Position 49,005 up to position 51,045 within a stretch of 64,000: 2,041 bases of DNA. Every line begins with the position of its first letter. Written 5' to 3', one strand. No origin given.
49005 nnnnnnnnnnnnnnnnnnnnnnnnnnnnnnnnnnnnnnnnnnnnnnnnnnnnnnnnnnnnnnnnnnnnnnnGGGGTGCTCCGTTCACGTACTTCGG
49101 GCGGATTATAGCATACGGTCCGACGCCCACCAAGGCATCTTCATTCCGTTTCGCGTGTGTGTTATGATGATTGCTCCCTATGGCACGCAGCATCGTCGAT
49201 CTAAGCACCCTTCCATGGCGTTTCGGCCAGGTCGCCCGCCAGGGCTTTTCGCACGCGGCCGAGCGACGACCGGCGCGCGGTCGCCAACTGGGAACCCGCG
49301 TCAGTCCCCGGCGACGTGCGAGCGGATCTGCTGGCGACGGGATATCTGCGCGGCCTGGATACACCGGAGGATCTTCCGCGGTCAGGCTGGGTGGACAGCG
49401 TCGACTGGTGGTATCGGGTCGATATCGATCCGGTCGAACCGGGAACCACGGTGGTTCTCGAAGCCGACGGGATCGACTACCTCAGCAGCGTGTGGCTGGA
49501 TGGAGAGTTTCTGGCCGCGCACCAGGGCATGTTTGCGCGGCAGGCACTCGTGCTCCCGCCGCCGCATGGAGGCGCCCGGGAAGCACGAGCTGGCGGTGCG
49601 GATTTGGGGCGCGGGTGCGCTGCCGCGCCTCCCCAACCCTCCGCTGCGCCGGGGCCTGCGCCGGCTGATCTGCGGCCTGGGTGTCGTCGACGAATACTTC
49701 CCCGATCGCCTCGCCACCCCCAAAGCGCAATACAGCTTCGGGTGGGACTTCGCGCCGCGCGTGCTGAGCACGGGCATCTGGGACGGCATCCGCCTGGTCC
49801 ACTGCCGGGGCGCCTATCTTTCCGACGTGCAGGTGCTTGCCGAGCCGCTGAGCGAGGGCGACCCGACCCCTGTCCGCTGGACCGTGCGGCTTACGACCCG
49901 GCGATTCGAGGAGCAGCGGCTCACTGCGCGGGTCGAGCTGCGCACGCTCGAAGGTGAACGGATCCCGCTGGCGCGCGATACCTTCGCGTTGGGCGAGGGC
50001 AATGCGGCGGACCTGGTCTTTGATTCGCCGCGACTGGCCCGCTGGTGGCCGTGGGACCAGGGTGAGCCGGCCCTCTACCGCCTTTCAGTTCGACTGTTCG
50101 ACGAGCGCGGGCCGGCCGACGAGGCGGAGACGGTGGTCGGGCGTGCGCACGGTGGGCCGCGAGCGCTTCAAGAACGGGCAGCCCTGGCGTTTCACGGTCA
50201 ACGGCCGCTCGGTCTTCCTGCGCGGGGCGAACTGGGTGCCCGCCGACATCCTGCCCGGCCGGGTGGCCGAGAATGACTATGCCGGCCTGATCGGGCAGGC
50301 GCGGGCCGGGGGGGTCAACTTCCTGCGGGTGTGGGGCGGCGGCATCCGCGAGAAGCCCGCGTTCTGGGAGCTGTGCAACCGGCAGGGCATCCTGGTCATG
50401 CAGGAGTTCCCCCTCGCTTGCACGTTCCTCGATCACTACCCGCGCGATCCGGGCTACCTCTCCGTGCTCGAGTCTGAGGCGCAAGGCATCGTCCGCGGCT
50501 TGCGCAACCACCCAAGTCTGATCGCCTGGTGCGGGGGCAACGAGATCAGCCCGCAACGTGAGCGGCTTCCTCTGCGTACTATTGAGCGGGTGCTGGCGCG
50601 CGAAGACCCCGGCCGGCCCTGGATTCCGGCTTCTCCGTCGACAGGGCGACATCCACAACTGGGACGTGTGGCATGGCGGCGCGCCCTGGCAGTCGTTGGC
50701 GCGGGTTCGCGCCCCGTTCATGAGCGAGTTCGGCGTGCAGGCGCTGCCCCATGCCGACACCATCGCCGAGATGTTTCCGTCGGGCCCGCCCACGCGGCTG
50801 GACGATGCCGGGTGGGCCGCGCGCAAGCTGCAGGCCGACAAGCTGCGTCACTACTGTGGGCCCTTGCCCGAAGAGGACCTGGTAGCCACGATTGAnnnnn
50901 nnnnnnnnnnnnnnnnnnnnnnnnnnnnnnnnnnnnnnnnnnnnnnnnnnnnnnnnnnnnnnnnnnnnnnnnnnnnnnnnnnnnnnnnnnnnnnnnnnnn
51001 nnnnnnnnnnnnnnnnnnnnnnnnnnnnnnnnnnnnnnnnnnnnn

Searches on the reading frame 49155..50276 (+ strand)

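Call 46: search_protein_families(library=pfam, proteins=[window:49155-50276:+], max_evalue=0.001)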
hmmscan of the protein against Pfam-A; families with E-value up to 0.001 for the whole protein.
window:49155-50276:+ (373 aa): 2 families
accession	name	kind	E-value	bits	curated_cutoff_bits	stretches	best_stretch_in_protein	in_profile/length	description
PF00703.27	Glyco_hydro_2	-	2.8e-06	28.5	23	1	221-329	2-107/109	Glycosyl hydrolases family 2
PF22666.2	Glyco_hydro_2_N2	-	8.5e-05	23.1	27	1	183-209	140-166/167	Glycosyl hydrolase 2 galactose-binding domain-like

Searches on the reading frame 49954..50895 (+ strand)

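Call 46: search_protein_families(library=pfam, proteins=[window:49954-50895:+], max_evalue=0.001)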
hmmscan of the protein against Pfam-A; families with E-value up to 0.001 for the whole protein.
window:49954-50895:+ (313 aa): 1 family
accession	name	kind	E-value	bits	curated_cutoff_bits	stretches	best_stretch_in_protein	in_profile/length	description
PF02836.23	Glyco_hydro_2_C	-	8.7e-07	28.8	21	1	79-222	7-157/302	Glycosyl hydrolases family 2, TIM barrel domain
